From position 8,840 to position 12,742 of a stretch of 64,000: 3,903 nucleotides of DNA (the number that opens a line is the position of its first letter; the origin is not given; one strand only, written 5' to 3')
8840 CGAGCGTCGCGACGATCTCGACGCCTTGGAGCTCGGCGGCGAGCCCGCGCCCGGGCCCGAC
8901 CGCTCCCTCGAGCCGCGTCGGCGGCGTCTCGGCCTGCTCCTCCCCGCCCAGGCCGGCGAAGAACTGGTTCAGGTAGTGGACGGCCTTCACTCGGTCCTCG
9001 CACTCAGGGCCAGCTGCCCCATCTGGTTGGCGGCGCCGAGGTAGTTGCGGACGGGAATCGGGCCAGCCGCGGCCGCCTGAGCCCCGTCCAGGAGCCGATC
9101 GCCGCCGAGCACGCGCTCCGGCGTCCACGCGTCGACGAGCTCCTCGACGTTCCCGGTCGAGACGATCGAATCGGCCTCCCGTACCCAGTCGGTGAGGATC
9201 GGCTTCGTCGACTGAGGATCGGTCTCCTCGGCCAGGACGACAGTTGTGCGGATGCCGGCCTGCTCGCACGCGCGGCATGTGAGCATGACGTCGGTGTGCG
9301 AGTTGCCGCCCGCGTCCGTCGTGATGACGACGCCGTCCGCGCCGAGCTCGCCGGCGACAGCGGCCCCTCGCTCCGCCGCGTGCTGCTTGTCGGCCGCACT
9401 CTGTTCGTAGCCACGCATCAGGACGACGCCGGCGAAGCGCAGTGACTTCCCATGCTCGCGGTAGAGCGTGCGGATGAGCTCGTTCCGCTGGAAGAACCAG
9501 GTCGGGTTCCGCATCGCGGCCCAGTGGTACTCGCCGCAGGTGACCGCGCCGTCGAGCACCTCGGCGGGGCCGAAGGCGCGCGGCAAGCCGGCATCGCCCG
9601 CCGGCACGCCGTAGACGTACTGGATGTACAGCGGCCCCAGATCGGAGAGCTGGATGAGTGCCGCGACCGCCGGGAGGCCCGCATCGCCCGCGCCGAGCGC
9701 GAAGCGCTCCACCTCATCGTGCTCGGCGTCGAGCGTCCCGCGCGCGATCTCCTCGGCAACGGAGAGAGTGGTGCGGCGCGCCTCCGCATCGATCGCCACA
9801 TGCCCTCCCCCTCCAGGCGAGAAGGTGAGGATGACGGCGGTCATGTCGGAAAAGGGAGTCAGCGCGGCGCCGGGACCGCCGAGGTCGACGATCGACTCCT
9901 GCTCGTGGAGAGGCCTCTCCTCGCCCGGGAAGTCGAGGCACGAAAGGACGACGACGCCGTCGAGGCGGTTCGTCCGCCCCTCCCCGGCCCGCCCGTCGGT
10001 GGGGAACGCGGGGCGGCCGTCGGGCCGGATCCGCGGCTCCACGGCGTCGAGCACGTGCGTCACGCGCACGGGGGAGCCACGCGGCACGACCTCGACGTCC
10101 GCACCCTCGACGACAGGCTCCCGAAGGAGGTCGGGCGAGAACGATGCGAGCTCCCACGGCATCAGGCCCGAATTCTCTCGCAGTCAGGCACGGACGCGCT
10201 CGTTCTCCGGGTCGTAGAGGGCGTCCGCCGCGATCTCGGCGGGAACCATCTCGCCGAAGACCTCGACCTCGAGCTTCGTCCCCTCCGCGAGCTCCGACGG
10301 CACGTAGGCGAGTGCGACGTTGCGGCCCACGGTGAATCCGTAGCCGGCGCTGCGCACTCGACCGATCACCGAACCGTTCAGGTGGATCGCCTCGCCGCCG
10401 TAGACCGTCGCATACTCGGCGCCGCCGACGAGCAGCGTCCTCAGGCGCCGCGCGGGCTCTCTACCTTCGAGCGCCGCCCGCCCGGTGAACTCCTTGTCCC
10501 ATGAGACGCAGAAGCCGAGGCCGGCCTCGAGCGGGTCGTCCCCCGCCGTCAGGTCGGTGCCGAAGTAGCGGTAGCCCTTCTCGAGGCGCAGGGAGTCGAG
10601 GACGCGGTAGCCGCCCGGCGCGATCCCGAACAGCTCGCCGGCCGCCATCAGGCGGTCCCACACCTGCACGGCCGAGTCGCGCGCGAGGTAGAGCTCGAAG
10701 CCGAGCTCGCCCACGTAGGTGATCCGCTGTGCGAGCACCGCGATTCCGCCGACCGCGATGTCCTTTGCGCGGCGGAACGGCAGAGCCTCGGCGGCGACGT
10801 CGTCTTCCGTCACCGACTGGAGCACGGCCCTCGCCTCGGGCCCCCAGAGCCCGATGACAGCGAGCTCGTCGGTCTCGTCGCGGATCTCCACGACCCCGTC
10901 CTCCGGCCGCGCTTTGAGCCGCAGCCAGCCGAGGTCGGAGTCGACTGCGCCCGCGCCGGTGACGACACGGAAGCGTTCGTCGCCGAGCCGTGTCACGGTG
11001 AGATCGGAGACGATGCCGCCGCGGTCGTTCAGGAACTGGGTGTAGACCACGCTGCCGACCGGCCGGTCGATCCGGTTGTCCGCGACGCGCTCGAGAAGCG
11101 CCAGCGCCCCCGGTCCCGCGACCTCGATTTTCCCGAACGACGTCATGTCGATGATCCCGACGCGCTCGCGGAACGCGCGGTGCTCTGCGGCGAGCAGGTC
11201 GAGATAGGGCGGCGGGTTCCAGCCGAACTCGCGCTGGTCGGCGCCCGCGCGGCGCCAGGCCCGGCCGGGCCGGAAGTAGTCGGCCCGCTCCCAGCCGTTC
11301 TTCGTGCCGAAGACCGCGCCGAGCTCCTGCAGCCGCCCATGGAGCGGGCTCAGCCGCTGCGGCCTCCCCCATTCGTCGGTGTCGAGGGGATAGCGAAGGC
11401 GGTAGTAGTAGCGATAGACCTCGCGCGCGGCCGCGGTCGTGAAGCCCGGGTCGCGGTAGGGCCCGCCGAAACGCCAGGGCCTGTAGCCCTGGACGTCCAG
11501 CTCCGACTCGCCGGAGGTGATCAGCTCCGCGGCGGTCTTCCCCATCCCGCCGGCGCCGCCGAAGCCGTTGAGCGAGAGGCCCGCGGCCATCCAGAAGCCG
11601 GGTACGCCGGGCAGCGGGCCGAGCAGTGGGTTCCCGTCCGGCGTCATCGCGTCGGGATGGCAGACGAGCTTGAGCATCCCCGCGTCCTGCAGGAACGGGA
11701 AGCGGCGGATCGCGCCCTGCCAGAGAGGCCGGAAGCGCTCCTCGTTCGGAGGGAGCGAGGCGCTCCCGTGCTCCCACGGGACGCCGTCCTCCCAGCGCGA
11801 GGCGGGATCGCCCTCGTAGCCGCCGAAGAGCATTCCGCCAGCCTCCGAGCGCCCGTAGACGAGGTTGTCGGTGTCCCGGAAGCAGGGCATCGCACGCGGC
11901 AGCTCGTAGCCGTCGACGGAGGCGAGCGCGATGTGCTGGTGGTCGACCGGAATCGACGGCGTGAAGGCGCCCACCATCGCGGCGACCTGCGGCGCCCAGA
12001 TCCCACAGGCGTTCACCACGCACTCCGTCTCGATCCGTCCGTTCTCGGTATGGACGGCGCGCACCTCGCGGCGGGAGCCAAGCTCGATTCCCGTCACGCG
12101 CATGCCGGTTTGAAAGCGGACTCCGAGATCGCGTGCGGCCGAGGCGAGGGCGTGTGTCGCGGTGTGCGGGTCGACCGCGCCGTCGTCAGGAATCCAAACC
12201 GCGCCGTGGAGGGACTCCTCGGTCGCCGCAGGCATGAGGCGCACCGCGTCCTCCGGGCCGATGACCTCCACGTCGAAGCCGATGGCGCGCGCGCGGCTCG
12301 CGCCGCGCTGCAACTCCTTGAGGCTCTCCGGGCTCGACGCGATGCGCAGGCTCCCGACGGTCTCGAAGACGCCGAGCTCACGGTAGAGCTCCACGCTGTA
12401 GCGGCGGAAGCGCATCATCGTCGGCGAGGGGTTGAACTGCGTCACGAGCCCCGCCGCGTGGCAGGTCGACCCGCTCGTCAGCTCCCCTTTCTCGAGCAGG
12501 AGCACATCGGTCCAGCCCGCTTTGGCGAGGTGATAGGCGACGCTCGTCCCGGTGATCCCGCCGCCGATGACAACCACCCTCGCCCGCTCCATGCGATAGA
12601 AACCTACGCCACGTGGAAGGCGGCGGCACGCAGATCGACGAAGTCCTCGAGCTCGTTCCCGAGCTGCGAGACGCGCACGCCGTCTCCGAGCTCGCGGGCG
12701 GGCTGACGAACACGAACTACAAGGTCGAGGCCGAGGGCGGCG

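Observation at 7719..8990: Selenoprotein-B-type reductase gene hidden behind an in-frame UGA that the ORF track splits in two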

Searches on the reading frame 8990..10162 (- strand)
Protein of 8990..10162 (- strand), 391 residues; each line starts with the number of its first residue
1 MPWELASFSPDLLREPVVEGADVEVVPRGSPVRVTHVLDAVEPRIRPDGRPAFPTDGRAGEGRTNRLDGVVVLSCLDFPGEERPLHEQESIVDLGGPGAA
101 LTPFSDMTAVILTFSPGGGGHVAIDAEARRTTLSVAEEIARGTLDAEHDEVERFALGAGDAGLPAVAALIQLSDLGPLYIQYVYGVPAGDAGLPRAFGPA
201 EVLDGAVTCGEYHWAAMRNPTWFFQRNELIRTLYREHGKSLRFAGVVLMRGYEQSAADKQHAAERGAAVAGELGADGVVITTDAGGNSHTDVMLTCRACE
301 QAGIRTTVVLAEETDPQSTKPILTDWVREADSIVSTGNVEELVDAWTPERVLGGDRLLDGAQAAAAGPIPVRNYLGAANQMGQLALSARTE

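Call 6: search_protein_families(library=pfam, proteins=[window:8990-10162:-], max_evalue=0.01)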
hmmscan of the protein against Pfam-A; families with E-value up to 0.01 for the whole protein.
seq(391 aa): 1 family
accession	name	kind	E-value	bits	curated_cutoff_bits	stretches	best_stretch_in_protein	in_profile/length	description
PF09338.16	Gly_reductase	-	7.3e-67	226.1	22.2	1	17-367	42-396/426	Glycine/sarcosine/betaine reductase component B subunits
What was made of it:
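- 8987..10162 (-): GrdE/GrdG/GrdI-like partner subunit of component B, translationally coupled to the grdB-like gene. It lacks the conserved pyruvoyl-precursor cysteines. Pfam PF09338 226 bits (call 6).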

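Call 7: search_protein_families(library=ncbifam, proteins=[window:8990-10162:-], max_evalue=0.01)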
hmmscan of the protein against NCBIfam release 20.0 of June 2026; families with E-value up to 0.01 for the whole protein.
seq(391 aa): 4 families
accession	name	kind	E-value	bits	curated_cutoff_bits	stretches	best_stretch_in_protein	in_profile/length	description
NF040793.1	sarcosine_GrdG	exception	2.1e-42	145.4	780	1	15-355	40-384/428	sarcosine reductase complex component B subunit alpha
NF053623.1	fluoroAc_FarE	equivalog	1.1e-19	70.6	675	1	21-338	47-361/419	fluoroacetate reductase subunit FarE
TIGR04480.1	D_pro_red_PrdA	equivalog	3e-08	32.8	700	1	193-306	395-502/587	D-proline reductase (dithiol) proprotein PrdA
TIGR04483.1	D_pro_red_PrdB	equivalog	0.0012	18.3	300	1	260-311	121-174/238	D-proline reductase (dithiol) protein PrdB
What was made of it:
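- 8987..10162 (-): Only 145 bits to GrdG and 71 to FarE (call 7).
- Closest known: Fluoroacetate reductase FarB/FarE of Cloacibacillus. Different: The partner scores 70.6 bits against the 675 cut-off of the FarE model (call 7).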

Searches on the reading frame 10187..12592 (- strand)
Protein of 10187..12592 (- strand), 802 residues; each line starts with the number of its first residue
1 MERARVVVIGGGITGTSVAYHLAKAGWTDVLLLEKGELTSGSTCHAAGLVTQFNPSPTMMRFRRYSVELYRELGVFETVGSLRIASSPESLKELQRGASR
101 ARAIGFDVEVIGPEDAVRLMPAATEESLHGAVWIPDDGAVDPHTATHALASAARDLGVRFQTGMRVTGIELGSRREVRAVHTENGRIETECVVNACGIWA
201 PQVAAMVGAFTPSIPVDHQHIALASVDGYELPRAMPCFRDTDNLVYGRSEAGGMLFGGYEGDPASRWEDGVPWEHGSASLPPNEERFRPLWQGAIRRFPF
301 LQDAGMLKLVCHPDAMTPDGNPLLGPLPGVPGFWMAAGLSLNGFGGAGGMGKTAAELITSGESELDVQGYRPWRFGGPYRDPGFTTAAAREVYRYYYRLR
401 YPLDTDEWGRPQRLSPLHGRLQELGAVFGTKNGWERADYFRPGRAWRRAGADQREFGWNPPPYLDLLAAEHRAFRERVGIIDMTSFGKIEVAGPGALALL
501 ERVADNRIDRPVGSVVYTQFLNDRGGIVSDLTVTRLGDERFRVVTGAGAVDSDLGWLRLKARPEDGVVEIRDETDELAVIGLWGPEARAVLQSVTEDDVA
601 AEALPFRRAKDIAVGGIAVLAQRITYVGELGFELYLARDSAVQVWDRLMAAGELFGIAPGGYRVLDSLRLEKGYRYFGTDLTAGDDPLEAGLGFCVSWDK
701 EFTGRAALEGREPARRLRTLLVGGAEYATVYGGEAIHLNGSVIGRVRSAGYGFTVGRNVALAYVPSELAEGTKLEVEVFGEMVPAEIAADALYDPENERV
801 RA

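Call 12: search_protein_families(library=ncbifam, proteins=[window:10187-12592:-], max_evalue=0.001)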
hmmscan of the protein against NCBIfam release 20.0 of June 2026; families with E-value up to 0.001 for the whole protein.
seq(802 aa): 38 families (the best 25 are shown)
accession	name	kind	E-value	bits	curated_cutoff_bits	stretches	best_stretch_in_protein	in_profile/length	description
NF053776.1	TmaoDeMthMsil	equivalog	4.7e-63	213.9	1100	1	458-802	408-763/763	trimethylamine N-oxide demethylase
NF001567.0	PRK00389.1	subfamily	8.1e-60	202.7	300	1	448-796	14-356/359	glycine cleavage system aminomethyltransferase GcvT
TIGR01372.1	soxA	subfamily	1.2e-56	192.1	1164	1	410-801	605-995/996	sarcosine oxidase subunit alpha family protein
TIGR00528.1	gcvT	equivalog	1.9e-53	181.7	235.85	1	457-793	22-360/362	glycine cleavage system aminomethyltransferase GcvT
NF010093.0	PRK13579.1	equivalog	3.1e-44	151.3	459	1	457-789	30-360/371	glycine cleavage system aminomethyltransferase GcvT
TIGR02352.1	thiamin_ThiO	equivalog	1.7e-32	112.9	250.8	1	6-226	1-228/351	glycine oxidase ThiO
NF009133.0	PRK12486.1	equivalog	2.4e-26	92.5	410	1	467-789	44-365/369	dimethylsulfoniopropionate demethylase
NF008425.0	PRK11259.1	equivalog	2.8e-22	79.2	257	1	3-375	4-375/377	N-methyl-L-tryptophan oxidase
NF001933.0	PRK00711.1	subfamily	7.8e-22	77.9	383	1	78-224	134-281/429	D-amino acid dehydrogenase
TIGR03377.1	glycerol3P_GlpA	equivalog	1.9e-19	69.7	552.8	2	94-209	95-213/530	anaerobic glycerol-3-phosphate dehydrogenase subunit GlpA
TIGR03364.1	HpnW_proposed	hypoth_equivalog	9.4e-18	64.4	285.1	1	5-197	2-194/365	TIGR03364 family FAD-dependent oxidoreductase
TIGR01373.1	soxB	subfamily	6.1e-17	61.5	529.45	1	6-364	33-388/407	sarcosine oxidase subunit beta family protein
NF033460.1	glycerol3P_ox_II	equivalog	5.2e-14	52.2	460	1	6-208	4-216/361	type 2 glycerol-3-phosphate oxidase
NF008726.1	PRK11728.1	equivalog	1.6e-13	50.3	299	1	5-209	2-211/389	L-2-hydroxyglutarate oxidase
NF008313.0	PRK11101.1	equivalog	2.6e-13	49.4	425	1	4-206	9-219/548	anaerobic glycerol-3-phosphate dehydrogenase subunit A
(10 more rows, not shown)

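Call 13: search_protein_families(library=pfam, proteins=[window:10187-12592:-], max_evalue=0.001)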
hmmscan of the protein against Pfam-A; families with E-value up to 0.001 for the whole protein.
seq(802 aa): 9 families
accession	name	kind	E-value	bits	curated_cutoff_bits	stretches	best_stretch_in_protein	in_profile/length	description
PF01571.26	GCV_T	-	1.9e-76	257.1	25.6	1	417-694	1-254/255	Aminomethyltransferase folate-binding domain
PF01266.30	DAO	-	1.5e-69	235.6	27.9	1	5-357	1-353/353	FAD dependent oxidoreductase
PF08669.17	GCV_T_C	-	1.4e-20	73.4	25.9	1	715-794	1-80/80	Glycine cleavage T-protein C-terminal barrel domain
PF00890.30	FAD_binding_2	-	4.4e-08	33.2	20.4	1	6-189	2-190/414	FAD binding domain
PF07992.20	Pyr_redox_2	-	2.8e-07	30.7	26.1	0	5-35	2-173/291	Pyridine nucleotide-disulphide oxidoreductase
PF13450.12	NAD_binding_8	-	1.3e-05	25.8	21.9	1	8-42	1-34/68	NAD(P)-binding Rossmann-like domain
PF00070.33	Pyr_redox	-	7e-05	23.7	22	0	5-34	1-29/82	Pyridine nucleotide-disulphide oxidoreductase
PF16350.10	FAO_M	-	7.2e-05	23.3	27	1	361-415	2-56/56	FAD dependent oxidoreductase central domain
PF13738.12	Pyr_redox_3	-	0.00031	20.5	30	0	7-39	1-33/305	Pyridine nucleotide-disulphide oxidoreductase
